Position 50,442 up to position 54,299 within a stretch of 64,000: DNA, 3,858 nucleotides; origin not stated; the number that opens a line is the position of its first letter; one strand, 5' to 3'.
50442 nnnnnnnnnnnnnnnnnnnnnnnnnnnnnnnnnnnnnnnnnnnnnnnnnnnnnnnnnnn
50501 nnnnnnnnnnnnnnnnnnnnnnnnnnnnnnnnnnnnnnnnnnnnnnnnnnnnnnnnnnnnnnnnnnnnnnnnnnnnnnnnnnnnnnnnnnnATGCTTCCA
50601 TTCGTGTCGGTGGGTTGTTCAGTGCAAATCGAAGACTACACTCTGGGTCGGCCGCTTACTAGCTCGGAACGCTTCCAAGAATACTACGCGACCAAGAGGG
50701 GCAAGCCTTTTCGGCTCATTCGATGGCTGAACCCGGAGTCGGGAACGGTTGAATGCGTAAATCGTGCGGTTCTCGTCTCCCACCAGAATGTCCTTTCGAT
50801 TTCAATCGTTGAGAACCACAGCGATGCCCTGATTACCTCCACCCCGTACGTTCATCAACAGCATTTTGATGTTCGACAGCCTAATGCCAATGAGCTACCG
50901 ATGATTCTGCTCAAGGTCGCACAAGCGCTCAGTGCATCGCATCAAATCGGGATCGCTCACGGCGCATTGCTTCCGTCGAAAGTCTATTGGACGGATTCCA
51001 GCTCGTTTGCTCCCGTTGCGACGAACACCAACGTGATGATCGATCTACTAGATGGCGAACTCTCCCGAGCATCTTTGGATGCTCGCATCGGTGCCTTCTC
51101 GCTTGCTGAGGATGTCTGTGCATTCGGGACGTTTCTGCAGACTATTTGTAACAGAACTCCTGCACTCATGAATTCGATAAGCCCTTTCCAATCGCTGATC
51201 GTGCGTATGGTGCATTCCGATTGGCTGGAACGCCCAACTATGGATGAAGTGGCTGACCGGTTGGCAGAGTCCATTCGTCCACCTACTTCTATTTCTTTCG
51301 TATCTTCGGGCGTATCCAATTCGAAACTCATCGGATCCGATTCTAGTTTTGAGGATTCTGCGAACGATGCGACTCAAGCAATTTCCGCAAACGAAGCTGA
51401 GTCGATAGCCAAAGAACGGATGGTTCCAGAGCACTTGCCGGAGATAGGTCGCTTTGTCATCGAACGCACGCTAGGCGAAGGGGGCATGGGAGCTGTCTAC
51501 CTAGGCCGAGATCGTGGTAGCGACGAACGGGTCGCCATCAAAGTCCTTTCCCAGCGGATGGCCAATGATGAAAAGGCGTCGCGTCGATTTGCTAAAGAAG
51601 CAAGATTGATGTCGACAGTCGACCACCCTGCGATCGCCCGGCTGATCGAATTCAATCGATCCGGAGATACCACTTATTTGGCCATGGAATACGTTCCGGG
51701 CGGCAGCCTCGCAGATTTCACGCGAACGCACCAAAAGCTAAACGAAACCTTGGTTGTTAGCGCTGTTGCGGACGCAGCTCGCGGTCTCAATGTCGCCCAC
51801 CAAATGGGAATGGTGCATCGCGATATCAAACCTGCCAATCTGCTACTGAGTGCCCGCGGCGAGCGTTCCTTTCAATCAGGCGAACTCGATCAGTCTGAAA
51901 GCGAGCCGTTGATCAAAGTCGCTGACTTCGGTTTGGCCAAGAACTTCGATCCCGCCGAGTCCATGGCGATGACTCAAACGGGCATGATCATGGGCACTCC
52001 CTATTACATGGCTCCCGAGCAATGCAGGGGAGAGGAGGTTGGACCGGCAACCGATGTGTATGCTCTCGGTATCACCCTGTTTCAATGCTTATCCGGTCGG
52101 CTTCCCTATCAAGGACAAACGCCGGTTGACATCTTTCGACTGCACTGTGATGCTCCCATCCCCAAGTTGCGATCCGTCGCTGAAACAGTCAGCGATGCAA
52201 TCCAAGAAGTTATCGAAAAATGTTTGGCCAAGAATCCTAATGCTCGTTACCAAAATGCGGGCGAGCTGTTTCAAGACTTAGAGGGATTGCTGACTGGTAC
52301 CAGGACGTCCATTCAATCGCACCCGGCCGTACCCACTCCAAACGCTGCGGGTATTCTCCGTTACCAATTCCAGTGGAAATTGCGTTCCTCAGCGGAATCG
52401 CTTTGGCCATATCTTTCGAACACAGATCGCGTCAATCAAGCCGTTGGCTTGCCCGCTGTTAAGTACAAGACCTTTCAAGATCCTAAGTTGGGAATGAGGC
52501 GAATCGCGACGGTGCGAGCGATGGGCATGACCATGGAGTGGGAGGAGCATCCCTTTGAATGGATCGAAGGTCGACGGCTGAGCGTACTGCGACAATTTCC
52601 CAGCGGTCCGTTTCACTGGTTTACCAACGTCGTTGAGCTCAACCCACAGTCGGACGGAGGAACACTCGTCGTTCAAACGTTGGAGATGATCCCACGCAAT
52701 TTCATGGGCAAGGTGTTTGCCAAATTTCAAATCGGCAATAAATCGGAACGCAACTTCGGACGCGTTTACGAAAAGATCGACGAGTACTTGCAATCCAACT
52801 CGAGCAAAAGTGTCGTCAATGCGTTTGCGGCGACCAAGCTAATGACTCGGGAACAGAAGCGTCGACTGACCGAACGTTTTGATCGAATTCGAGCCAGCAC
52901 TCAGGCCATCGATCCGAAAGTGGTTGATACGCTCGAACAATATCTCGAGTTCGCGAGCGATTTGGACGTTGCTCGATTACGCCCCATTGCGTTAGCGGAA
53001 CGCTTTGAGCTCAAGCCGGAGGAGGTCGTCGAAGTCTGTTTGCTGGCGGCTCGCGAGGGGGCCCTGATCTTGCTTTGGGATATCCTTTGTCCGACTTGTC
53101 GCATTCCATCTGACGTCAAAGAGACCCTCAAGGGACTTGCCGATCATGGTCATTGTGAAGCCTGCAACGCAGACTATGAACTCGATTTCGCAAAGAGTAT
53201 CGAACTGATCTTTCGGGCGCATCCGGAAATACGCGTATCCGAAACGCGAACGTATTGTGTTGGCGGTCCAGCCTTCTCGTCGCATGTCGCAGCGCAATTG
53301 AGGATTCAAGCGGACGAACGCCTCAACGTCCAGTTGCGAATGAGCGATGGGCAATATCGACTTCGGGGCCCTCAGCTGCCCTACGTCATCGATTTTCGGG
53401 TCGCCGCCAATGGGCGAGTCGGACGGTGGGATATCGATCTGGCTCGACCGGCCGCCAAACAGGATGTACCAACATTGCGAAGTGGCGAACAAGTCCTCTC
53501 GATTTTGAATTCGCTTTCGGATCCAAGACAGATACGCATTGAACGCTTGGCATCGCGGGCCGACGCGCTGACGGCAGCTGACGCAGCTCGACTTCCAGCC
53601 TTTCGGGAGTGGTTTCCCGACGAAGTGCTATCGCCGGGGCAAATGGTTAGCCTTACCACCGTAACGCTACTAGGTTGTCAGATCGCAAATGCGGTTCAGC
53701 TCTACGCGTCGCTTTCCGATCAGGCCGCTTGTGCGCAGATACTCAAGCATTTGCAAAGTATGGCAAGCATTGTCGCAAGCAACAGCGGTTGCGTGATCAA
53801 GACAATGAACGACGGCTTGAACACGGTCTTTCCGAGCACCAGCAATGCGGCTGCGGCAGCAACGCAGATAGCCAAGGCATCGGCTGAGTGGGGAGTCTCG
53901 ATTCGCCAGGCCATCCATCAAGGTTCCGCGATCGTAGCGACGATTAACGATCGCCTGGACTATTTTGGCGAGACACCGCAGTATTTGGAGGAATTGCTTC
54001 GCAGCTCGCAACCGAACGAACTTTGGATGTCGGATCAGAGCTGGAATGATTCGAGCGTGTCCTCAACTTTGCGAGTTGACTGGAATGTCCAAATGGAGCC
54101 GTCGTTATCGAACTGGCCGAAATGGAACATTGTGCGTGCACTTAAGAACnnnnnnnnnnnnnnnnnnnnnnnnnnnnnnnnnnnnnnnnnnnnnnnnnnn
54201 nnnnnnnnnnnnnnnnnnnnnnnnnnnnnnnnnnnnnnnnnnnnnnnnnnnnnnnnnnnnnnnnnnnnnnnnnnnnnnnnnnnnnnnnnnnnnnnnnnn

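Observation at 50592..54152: Active kinase sandwiched between two dead enzymes: pseudokinase-kinase-SRPBCC-DUF5939-pseudocyclase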

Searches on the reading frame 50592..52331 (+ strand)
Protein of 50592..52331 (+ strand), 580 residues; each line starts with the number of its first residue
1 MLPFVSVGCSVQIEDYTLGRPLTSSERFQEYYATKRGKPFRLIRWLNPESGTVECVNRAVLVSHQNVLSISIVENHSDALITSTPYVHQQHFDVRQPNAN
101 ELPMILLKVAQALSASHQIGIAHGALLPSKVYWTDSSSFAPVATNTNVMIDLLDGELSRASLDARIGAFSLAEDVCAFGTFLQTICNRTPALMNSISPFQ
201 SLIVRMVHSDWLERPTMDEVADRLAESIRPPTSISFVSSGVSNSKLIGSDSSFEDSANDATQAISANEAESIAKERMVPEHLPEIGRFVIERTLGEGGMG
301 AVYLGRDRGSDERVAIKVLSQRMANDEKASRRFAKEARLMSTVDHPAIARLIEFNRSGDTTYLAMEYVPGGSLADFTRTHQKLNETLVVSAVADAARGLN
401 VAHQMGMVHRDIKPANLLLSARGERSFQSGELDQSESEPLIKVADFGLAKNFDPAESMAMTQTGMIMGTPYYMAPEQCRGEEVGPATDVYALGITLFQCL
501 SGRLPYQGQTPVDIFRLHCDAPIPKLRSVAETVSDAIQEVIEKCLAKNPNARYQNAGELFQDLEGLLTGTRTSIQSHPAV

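Call 58: predict_structure(alignment_id=A5)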
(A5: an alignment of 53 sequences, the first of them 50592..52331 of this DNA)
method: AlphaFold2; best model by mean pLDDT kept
length: 580 residues; sequences in the alignment: 53
mean_pLDDT: 83.6   pTM: 0.61
mean pLDDT of the five models: 83.6, 82.2, 79.1, 76.0, 75.9
residues with pLDDT >= 90: 307; 70-90: 167; 50-70: 55; < 50: 51
segments of 3 or more residues with pLDDT < 50: 1-9, 236-265, 267-276
pLDDT, mean of each block of 10 residues (from residue 1): 44 86 84 91 84 78 89 81 75 79 93 89 86 75 76 67 67 92 89 80 89 89 92 57 37 31 42 49 91 88 96 96 88 91 96 94 97 91 96 98 95 97 96 93 90 66 68 95 95 98 94 95 96 96 98 98 95 68
secondary structure, 60 per line:
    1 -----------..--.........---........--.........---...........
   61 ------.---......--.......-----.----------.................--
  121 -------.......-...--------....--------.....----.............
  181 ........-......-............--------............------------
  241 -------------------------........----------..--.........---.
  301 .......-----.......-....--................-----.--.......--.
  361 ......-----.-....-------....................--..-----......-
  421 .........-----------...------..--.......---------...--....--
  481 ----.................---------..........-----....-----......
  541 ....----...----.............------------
elements in order: E16-24 E28-35 E38-46 H50-60 E71-76 E79-85 H102-118 E131-134 E147-150 H159-163 H168-188 H190-195 H197-208 H217-228 H266-273 E288-296 E300-307 E313-319 H321-324 H327-342 E351-357 E360-366 H374-377 H385-404 E417-419 H421-429 E441-443 H454-460 H475-478 H485-501 H511-520 H526-529 H535-544 H556-568
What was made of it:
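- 50622..51287 (+): N-terminal pseudokinase domain (aa 11-232). It has a kinase fold but lacks the Gly loop (TSSERF 23-28), the beta3 Lys (FRLIRW 40-45), the HRD Asp (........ 123-130) and the DFG Asp (IDLLDG 150-155). The activation segment is shortened and there is no APE. AF2 secondary structure and pLDDT (call 58).
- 51288..51446 (+): Linker (aa 233-285), predicted disordered. It ends in a conserved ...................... segment immediately before the kinase. pLDDT below 50 for residues 236-276 (call 58).
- On Pseudokinase: aa 11-232: AF2 secondary structure (call 58).
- Checked: AF2 gives a bilobal kinase-like secondary structure with block pLDDT 67-93 (call 58).
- The pseudokinase-kinase arrangement is not resolved: pTM is 0.61 with a disordered linker (call 58).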

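Call 62: fold_search(model_id=the predicted structure, library=pdb)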
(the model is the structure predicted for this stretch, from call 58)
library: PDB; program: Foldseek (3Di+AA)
matches with E <= 10: 2000; with E <= 0.001: 2000
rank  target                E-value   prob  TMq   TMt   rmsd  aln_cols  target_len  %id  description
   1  5u94                  1.8e-21  1.00  0.43  0.93   2.0       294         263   33  Crystal structure of the Mycobacterium tuberculosis PASTA kinase PknB in complex with the potential theraputic kinase in (released 2017-12-20)
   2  3ori_A                1.2e-20  1.00  0.42  0.89   2.7       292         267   32  Mycobacterium tuberculosis PknB kinase domain L33D mutant (crystal form 1) (released 2010-12-15)
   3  3ort                  1.8e-20  1.00  0.41  0.84   3.3       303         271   32  Mycobacterium tuberculosis PknB kinase domain L33D mutant (crystal form 6) (released 2010-12-15)
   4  1o6y                  2.2e-20  1.00  0.41  0.91   1.6       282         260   33  Catalytic domain of PknB kinase from Mycobacterium tuberculosis (released 2003-01-30)
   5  3orp                  2.5e-20  1.00  0.41  0.84   3.3       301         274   32  Mycobacterium tuberculosis PknB kinase domain L33D mutant (crystal form 5) (released 2010-12-15)
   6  6i2p_A                2.5e-20  1.00  0.42  0.85   3.3       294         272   34  Crystal structure of the Mycobacterium tuberculosis PknB kinase domain (L33E mutant) in complex with its substrate Gar (released 2019-05-22)
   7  3oro                  2.7e-20  1.00  0.42  0.86   3.6       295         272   33  Mycobacterium tuberculosis PknB kinase domain L33D mutant (crystal form 4) (released 2010-12-15)
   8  3f69_B                3.2e-20  1.00  0.43  0.86   3.8       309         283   34  Crystal structure of the Mycobacterium tuberculosis PknB mutant kinase domain in complex with KT5720 (released 2008-12-02)
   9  6b2p                  3.9e-20  1.00  0.41  0.91   1.7       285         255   33  Dual Inhibition of the Essential Protein Kinases A and B in Mycobacterium tuberculosis (released 2018-02-14)
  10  3ork                  4.8e-20  1.00  0.42  0.85   3.7       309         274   32  Mycobacterium tuberculosis PknB kinase domain L33D mutant (crystal form 2) (released 2010-12-15)
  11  1mru_A                5.8e-20  1.00  0.43  0.91   2.6       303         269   33  Intracellular Ser/Thr protein kinase domain of Mycobacterium tuberculosis PknB. (released 2003-02-11)
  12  6b2q_B                6.4e-20  1.00  0.42  0.90   2.7       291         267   31  Dual Inhibition of the Essential Protein Kinases A and B in Mycobacterium tuberculosis (released 2018-02-14)
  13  6b2q_A                7.4e-20  1.00  0.41  0.90   3.4       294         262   29  Dual Inhibition of the Essential Protein Kinases A and B in Mycobacterium tuberculosis (released 2018-02-14)
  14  3orm                  8.1e-20  1.00  0.42  0.89   3.0       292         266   32  Mycobacterium tuberculosis PknB kinase domain D76A mutant (released 2010-12-15)
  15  3orl                  8.5e-20  1.00  0.41  0.84   3.5       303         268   32  Mycobacterium tuberculosis PknB kinase domain L33D mutant (crystal form 3) (released 2010-12-15)
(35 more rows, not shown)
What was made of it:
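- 51447..52289 (+): Active Hanks-type (PknB-like) Ser/Thr kinase domain (aa 286-566). All catalytic motifs are present, with a TQT activation-loop motif and an insert of about 25 aa between the catalytic loop and DFG. Foldseek TM 0.93 to PknB (call 62).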

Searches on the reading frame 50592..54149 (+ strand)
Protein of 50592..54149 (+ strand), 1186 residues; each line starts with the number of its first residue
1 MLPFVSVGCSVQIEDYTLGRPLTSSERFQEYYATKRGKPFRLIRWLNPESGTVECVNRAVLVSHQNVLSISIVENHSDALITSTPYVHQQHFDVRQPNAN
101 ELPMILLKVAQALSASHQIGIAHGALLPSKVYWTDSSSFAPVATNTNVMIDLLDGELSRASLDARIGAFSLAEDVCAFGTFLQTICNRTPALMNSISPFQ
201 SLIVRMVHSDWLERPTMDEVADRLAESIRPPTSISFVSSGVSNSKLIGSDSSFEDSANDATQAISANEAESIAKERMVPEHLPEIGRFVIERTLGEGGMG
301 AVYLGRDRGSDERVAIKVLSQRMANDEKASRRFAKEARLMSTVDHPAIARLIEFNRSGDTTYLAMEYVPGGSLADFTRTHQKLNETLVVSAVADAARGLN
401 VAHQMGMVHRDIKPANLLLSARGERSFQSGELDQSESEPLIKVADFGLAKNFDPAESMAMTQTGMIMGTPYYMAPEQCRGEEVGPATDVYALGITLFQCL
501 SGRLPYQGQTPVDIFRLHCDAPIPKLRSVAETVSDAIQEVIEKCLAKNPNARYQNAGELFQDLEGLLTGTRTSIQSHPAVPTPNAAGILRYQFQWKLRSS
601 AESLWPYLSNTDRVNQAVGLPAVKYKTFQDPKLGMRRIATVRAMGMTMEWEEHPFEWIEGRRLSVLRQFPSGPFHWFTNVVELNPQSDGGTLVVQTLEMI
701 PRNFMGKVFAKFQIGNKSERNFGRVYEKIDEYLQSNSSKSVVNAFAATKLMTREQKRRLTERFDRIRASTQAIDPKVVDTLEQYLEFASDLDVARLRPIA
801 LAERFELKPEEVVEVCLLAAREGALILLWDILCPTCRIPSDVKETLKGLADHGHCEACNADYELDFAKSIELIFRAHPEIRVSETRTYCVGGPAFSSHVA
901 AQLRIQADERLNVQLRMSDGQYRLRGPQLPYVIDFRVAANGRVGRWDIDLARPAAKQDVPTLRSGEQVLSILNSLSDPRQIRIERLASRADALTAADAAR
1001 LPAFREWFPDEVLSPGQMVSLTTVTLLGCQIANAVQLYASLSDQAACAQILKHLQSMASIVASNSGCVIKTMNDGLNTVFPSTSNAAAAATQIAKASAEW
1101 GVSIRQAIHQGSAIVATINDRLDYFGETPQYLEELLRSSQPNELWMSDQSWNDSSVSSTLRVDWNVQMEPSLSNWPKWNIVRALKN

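Call 5: search_protein_families(library=pfam, proteins=[window:50592-54149:+], max_evalue=1)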
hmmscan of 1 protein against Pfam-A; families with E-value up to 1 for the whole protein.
window:50592-54149:+ (1186 aa): 8 families
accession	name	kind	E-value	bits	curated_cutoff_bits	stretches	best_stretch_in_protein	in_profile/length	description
PF00069.31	Pkinase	-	1.8e-57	195.2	31.7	1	289-554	2-253/263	Protein kinase domain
PF07714.23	PK_Tyr_Ser-Thr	-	1.8e-40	139.3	23.1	1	290-553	3-249/258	Protein tyrosine and serine/threonine kinase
PF19363.4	DUF5939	-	2.2e-15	57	22.5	1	769-882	11-125/281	Family of unknown function (DUF5939)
PF03109.22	ABC1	-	8.5e-06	25.5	22.9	1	332-461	119-226/244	ABC1 atypical kinase-like domain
PF06293.20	Kdo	-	0.0011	18.9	21.3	1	372-433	104-165/207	Lipopolysaccharide kinase (Kdo/WaaP) family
PF17667.7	Pkinase_fungal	-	0.0074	15.5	24.1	1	388-481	288-368/387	Fungal protein kinase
PF01636.29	APH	-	0.044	14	23.2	0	402-424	165-186/239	Phosphotransferase enzyme family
PF23109.1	ARCH_RTEL1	-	0.26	11.7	27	0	701-740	66-105/181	RTEL1 helicase, ARCH domain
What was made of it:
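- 51447..52289 (+): Pfam PF00069 E 1.8e-57 (call 5).
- On Protein kinase domain (PF00069), catalytically competent: aa 286-566: 195.2 bits against 31.7 (call 5).
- On DUF5939 (PF19363): 57 bits against 22.5, but only profile positions 11-125 of 281 (call 5).
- Checked: DUF5939: PF19363 scores 57 bits against a cut-off of 22.5, but covers only profile positions 11-125 of 281 (call 5).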

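Call 6: search_protein_families(library=ncbifam, proteins=[window:50592-54149:+], max_evalue=1)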
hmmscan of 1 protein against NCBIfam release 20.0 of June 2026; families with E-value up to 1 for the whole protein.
window:50592-54149:+ (1186 aa): 18 families
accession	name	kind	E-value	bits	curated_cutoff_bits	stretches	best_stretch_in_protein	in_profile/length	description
NF033483.0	PknB_PASTA_kin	equivalog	1.1e-83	282.2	450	1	286-575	7-277/563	Stk1 family PASTA domain-containing Ser/Thr kinase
NF052427.1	StpK7MSMEG_1200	equivalog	7.1e-51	173.4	900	1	285-567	6-269/601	serine/threonine protein kinase StpK7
NF047741.1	antiphage_MADS6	equivalog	2e-44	152.2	460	3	390-578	303-472/612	methylation-associated defense system protein kinase MAD6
NF009651.0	PRK13184.1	equivalog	3.2e-40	137.9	839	1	286-570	2-294/932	serine/threonine-protein kinase PknD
TIGR03903.1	TOMM_kin_cyc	equivalog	4.9e-39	134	705.75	1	311-577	3-267/1267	TOMM system kinase/cyclase fusion protein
NF053615.1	SerThrKinAfsKStmc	equivalog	1.8e-28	99.7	1300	1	284-555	11-257/809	protein serine/threonine kinase AfsK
NF038150.1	lanthi_synth_IV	equivalog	3.7e-24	85.1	650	1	279-607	182-496/851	class IV lanthionine synthetase LanL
NF033442.0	BREX_PglW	equivalog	1.3e-21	76.2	990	2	286-426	512-649/1391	BREX system serine/threonine kinase PglW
NF038151.1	lanthi_synth_III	equivalog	3.3e-10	39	575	1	287-500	221-423/833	class III lanthionine synthetase LanKC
NF058632.1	SerThrKinPrkT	equivalog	2.3e-08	33.4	280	1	287-422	22-153/322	serine/threonine protein kinase PrkT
TIGR03724.2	arch_bud32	equivalog_domain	1.4e-07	31.3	125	1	330-427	37-119/193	KEOPS complex kinase/ATPase Bud32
NF043056.1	T4SS_LegK1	equivalog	1.5e-06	27.1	550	1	322-493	114-277/516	Dot/Icm T4SS effector kinase LegK1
NF007174.0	PRK09605.1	equivalog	6.9e-06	24.8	447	1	329-460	379-484/535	bifunctional N(6)-L-threonylcarbamoyladenine synthase/serine/threonine protein kinase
NF040671.1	PLuB_AAA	exception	4.5e-05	21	999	1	333-421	52-138/1256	PLuB system helicase-like protein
NF011463.0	PRK14879.1-4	equivalog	7.1e-05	22.3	188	1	326-421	58-149/237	Kae1-associated kinase Bud32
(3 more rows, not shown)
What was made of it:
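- Tried and rejected: TOMM kinase/cyclase membership was rejected (call 6).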

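Call 8: search_solved_structures(query=window:50592-54149:+, max_evalue=1)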
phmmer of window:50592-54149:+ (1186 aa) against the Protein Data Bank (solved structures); distinct sequences matched with E-value up to 1: 2672 (the best 60 are shown).
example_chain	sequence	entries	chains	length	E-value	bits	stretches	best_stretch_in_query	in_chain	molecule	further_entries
3f69_A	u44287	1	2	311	1.1e-48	169.2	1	278-566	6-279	Serine/threonine-protein kinase pknB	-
3ori_A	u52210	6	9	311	2.7e-48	167.8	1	278-566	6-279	Serine/threonine protein kinase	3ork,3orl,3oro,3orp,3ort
6i2p_A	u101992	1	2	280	4e-48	167.3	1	278-564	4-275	Serine/threonine-protein kinase PknB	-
1mru_A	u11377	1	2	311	5.5e-48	166.8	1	278-566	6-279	Probable serine/threonine-protein kinase pknB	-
5u94_A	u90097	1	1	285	5.8e-48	166.7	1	278-564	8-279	Serine/threonine-protein kinase PknB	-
1o6y_A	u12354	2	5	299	6.6e-48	166.6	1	278-564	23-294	SERINE/THREONINE-PROTEIN KINASE PKNB | Probable serine/threonine-protein kinase pknB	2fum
6b2p_A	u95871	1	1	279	8e-48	166.3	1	278-564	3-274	Serine/threonine-protein kinase PknB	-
3orm_A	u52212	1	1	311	1e-47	165.9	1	278-566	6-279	Serine/threonine protein kinase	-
3f61_A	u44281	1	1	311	2.5e-47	164.6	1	278-566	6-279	Serine/threonine-protein kinase pknB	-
9ruk_A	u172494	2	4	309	3.2e-46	161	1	285-571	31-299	Serine/threonine-protein kinase StkP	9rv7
9ru3_A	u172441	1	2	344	5.5e-46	160.2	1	286-571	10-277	Serine/threonine-protein kinase StkP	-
9ruj_A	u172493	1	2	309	6.4e-46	160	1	285-571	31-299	Serine/threonine-protein kinase StkP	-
6b2q_A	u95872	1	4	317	6.8e-44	153.3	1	285-577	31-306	Serine/threonine-protein kinase PknA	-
4x3f_A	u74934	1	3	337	7.2e-44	153.2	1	285-578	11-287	Serine/threonine-protein kinase PknA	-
9tmq_A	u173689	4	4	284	9.6e-44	152.8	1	285-566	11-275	Serine/threonine-protein kinase PknA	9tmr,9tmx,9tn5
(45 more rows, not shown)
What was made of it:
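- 51447..52289 (+): PknB E 1e-48 (call 8).
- Checked: Kinase 2: Pfam Pkinase covers 289-554 at E 1.8e-57, and the best PDB match is PknB at E 1e-48 (calls 5, 8).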
